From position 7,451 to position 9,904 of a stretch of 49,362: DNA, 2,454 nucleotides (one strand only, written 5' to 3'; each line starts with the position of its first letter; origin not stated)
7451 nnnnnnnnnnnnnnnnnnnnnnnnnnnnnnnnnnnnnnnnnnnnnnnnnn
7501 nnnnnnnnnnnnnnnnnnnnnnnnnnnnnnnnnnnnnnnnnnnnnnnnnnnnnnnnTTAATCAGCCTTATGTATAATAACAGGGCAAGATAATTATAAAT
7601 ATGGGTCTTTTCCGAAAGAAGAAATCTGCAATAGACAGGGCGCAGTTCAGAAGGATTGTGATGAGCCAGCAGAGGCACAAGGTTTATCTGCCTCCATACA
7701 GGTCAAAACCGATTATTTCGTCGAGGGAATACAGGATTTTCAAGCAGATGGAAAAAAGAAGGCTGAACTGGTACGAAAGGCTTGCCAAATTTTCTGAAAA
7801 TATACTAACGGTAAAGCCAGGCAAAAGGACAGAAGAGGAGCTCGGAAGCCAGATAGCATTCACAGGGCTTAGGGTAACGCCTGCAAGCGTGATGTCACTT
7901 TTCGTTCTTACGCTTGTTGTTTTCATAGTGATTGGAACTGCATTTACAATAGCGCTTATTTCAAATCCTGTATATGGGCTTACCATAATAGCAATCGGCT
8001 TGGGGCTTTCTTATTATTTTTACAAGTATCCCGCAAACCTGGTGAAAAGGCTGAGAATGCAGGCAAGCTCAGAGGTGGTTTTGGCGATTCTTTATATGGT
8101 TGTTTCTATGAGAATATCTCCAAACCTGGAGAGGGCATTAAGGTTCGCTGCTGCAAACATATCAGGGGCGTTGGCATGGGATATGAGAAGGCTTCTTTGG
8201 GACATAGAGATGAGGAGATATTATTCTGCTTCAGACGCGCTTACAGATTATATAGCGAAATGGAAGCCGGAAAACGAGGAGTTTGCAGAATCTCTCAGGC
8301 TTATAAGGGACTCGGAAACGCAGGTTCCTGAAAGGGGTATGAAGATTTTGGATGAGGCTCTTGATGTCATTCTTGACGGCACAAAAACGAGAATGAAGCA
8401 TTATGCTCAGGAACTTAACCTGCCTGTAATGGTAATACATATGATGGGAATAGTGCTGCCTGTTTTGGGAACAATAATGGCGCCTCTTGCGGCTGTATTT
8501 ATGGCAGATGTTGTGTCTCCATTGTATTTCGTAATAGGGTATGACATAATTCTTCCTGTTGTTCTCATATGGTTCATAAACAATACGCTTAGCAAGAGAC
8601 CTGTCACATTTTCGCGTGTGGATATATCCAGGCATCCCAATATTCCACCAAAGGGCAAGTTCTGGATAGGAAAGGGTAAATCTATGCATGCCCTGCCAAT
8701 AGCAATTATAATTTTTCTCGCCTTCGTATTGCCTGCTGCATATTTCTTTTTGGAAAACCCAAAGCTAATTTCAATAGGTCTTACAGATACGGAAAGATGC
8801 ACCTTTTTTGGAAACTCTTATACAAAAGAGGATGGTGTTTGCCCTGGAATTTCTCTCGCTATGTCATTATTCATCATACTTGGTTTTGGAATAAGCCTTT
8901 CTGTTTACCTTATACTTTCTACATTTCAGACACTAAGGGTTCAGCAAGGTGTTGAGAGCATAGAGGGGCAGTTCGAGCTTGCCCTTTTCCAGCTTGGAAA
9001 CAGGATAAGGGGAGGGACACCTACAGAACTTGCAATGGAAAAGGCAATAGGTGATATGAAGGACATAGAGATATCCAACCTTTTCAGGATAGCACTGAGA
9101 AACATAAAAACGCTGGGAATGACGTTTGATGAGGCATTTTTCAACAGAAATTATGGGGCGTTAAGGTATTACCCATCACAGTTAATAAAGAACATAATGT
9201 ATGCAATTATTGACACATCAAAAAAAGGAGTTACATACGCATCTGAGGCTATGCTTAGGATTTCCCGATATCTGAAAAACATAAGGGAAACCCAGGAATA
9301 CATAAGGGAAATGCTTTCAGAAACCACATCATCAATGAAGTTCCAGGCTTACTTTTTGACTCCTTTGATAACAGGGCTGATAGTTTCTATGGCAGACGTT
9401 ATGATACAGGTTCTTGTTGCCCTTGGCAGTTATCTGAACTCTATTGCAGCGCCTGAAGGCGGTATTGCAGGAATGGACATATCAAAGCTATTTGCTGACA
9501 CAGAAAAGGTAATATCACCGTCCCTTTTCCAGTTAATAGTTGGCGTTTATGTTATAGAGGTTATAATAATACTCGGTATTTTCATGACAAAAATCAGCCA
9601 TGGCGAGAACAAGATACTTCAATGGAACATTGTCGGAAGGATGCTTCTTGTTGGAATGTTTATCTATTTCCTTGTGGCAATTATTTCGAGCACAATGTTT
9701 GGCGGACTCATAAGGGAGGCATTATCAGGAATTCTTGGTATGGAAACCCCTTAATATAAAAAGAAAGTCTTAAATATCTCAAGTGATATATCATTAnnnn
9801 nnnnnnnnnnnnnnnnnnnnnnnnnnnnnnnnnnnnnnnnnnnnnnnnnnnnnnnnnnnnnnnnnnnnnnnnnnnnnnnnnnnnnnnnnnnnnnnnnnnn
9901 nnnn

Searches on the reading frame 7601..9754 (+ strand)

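Call 99: search_protein_families(library=pfam, proteins=[window:7601-9754:+], max_evalue=0.00001)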
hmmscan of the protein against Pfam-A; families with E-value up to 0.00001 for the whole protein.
window:7601-9754:+ (717 aa): 0 families

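Call 108: search_protein_families(library=pfam, proteins=[window:7601-9754:+], max_evalue=0.1)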
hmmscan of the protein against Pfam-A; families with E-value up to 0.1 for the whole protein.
window:7601-9754:+ (717 aa): 1 family
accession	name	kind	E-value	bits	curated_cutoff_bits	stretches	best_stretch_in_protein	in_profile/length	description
PF00482.28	T2SSF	-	0.0051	17.2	25.2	1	164-295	3-125/125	Type II secretion system (T2SS), protein F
